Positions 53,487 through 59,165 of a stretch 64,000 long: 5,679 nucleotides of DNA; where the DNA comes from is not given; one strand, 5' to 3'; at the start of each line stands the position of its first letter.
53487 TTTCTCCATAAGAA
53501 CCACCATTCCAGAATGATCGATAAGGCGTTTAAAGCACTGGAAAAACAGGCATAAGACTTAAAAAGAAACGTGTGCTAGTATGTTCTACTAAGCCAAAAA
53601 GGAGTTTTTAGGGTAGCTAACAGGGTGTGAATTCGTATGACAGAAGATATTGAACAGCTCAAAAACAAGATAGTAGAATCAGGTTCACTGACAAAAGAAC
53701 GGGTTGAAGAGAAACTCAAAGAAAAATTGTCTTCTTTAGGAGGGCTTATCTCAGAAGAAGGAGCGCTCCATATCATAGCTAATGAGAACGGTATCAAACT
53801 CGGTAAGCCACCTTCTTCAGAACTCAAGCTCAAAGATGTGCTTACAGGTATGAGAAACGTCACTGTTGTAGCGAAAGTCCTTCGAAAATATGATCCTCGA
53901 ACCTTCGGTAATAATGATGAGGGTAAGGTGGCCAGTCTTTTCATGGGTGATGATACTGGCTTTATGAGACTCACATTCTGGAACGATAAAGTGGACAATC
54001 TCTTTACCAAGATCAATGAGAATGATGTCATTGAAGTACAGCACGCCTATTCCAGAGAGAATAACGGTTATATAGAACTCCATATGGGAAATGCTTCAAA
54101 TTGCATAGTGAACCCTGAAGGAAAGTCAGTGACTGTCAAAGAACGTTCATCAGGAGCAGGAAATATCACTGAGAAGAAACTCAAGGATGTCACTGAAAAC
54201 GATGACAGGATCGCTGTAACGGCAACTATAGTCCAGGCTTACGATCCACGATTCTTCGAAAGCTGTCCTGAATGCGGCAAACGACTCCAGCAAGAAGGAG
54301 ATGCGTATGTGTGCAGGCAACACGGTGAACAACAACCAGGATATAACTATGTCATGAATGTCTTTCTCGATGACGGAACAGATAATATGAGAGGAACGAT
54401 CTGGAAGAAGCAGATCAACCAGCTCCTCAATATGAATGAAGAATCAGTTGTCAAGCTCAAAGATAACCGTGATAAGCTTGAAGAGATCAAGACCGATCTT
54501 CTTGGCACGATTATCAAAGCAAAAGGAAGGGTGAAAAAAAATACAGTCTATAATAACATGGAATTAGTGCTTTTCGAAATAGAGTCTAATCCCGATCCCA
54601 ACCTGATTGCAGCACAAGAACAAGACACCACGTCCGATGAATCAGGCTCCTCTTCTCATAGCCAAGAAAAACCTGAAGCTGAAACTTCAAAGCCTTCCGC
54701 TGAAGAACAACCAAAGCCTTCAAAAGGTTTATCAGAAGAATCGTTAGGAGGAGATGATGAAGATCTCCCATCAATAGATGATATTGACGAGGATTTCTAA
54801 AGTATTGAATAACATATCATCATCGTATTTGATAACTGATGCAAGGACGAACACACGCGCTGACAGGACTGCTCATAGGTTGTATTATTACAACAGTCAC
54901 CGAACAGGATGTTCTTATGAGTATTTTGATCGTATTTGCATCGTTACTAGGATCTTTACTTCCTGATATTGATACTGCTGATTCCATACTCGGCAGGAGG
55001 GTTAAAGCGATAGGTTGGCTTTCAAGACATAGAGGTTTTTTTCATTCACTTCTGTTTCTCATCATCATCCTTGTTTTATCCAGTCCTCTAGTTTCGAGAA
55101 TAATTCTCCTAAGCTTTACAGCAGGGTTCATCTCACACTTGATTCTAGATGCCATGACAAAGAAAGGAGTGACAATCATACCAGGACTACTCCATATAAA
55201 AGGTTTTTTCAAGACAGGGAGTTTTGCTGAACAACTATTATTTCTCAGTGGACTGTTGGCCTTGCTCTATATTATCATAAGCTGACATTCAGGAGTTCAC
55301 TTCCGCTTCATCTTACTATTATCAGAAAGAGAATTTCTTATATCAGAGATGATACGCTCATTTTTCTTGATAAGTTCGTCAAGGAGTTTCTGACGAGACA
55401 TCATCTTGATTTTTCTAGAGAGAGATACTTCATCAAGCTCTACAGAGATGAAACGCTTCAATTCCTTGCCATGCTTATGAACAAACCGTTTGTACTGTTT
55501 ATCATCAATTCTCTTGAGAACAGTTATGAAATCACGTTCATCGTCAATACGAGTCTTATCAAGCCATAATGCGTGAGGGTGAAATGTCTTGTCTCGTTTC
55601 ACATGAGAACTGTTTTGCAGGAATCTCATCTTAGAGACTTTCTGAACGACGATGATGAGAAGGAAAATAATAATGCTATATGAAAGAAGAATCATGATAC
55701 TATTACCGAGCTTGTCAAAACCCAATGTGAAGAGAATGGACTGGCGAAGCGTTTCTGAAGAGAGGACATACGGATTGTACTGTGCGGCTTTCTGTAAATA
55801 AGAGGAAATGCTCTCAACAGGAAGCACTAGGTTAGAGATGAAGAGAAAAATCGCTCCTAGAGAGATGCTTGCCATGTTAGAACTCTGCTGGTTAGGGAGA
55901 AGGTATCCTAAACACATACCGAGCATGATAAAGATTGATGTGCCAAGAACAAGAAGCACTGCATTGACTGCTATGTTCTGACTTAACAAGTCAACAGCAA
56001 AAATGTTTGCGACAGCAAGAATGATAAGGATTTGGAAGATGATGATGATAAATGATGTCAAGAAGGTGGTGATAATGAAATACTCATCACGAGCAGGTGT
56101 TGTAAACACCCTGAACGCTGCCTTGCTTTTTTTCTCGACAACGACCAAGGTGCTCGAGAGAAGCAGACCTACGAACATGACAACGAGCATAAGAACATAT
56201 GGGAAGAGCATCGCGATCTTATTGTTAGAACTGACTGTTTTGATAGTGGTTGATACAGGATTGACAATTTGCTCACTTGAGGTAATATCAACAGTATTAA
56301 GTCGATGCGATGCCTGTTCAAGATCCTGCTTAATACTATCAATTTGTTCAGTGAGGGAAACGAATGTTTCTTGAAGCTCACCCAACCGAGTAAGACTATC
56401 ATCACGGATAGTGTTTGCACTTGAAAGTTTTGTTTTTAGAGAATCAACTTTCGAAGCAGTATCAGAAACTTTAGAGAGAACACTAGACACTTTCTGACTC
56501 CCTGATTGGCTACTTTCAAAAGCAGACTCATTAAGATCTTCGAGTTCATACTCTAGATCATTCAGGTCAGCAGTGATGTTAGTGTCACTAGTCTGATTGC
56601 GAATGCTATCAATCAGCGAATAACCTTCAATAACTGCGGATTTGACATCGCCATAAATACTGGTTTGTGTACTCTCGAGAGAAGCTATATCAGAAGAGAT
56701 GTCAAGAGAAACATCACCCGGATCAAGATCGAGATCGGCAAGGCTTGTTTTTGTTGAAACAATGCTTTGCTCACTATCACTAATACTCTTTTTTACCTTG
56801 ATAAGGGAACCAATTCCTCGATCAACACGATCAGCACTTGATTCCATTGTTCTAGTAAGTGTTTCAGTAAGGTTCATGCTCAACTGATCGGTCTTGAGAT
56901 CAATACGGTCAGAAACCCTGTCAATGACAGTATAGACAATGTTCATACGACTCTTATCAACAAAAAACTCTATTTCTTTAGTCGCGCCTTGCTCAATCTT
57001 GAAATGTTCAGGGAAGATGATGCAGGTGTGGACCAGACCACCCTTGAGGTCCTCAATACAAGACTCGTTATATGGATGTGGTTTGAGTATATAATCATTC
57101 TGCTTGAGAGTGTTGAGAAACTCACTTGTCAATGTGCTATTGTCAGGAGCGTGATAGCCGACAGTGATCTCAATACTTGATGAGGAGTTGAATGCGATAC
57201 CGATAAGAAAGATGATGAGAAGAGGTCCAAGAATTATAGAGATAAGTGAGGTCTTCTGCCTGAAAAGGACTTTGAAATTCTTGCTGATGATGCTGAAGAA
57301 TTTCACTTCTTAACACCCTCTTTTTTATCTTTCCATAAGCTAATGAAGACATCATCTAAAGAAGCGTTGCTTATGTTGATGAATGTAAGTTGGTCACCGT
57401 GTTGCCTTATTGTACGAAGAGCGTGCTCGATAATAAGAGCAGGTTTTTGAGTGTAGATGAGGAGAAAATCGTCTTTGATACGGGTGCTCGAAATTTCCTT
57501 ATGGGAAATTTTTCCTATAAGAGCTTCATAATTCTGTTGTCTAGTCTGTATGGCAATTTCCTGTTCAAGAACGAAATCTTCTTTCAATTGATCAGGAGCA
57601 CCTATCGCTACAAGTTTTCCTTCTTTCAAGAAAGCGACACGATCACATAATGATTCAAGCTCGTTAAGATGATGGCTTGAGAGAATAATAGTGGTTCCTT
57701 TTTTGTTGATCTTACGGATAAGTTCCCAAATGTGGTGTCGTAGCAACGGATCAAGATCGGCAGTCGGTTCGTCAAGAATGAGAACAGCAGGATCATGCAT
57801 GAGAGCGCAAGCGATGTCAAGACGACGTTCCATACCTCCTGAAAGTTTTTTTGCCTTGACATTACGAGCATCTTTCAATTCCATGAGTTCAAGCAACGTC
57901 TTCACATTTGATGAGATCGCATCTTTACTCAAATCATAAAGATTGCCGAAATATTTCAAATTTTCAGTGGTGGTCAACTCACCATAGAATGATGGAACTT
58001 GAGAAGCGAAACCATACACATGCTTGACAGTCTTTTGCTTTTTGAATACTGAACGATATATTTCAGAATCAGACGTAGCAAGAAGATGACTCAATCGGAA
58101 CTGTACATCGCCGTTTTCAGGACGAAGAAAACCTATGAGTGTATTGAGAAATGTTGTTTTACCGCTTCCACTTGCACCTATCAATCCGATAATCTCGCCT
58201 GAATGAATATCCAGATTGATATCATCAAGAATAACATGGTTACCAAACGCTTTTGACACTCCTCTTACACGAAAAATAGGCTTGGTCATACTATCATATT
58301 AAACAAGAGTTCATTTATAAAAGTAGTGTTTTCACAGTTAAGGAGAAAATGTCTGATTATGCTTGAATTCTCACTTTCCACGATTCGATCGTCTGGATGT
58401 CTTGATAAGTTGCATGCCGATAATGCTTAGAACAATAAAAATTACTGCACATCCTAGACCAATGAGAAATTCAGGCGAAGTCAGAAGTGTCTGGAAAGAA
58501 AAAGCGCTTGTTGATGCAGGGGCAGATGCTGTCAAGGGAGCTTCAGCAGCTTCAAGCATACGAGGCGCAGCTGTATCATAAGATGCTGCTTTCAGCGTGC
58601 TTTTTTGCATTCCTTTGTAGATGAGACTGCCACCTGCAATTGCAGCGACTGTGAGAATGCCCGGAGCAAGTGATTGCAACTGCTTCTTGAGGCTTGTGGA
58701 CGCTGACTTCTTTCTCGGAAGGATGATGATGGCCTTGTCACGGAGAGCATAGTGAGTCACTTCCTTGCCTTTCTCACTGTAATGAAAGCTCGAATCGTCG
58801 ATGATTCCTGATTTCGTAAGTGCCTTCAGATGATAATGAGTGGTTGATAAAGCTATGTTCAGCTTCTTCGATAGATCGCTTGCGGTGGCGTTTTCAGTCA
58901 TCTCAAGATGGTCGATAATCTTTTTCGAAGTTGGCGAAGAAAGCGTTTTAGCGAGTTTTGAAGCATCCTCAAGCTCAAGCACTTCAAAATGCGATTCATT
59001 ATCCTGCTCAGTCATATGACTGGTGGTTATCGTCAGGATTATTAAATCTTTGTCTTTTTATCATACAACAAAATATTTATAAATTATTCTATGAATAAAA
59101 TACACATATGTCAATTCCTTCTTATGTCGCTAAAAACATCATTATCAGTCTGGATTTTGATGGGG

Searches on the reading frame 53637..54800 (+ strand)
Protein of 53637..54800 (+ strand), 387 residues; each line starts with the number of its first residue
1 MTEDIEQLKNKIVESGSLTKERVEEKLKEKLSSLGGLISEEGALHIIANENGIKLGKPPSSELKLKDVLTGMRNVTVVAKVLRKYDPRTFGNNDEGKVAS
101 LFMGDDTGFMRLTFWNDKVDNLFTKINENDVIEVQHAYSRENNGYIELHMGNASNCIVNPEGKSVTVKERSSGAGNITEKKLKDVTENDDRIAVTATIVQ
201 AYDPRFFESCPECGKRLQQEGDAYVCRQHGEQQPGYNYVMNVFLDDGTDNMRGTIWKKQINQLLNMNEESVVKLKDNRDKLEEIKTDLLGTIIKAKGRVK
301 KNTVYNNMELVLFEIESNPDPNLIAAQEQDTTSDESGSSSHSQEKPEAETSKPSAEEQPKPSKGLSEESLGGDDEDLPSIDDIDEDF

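Call 10: search_protein_families(library=pfam, proteins=[window:53637-54800:+], max_evalue=0.001)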
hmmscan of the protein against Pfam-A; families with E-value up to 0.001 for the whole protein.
window:53637-54800:+ (387 aa): 2 families
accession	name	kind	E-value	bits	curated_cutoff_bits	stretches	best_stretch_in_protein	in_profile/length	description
PF01336.31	tRNA_anti-codon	-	2.6e-12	46.9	27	1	75-148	1-67/75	OB-fold nucleic acid binding domain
PF08646.16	Rep_fac-A_C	-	1.4e-10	41.5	28.5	1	194-308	4-124/146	Replication factor-A C terminal domain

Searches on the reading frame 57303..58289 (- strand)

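Call 10: search_protein_families(library=pfam, proteins=[window:57303-58289:-], max_evalue=0.001)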
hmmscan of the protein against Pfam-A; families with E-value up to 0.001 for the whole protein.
window:57303-58289:- (328 aa): 4 families
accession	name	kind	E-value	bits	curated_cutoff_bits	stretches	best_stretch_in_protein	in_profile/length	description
PF00005.33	ABC_tran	-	4.1e-30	105.6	25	1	21-177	1-137/137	ABC transporter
PF13304.12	AAA_21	-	1.4e-15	58.6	27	1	112-211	204-303/304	AAA domain, putative AbiEii toxin, Type IV TA system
PF02463.25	SMC_N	-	0.00012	22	40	0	32-209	25-200/220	RecF/RecN/SMC N terminal domain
PF13401.12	AAA_22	-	0.00029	21.6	27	0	32-203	6-120/130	AAA domain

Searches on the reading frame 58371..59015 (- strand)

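Call 10: search_protein_families(library=pfam, proteins=[window:58371-59015:-], max_evalue=0.001)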
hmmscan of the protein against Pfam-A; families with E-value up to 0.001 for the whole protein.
window:58371-59015:- (214 aa): 6 families
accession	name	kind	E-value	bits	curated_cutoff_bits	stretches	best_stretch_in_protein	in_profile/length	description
PF13412.12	HTH_24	-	4.9e-09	36.1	21.9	1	28-72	3-47/48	Winged helix-turn-helix DNA-binding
PF12840.13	HTH_20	-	8.4e-09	35.7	27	1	25-73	1-49/51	Helix-turn-helix domain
PF01022.26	HTH_5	-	1.7e-06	28.2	22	1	28-73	2-46/47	Bacterial regulatory protein, arsR family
PF09339.16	HTH_IclR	-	0.00017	21.7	22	1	33-72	8-48/52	IclR helix-turn-helix domain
PF17007.11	HTH_micro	-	0.00063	19.1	27.3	1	29-74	89-138/454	HTH-like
PF01047.28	MarR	-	0.0009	19.5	24.6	0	29-73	4-48/59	MarR family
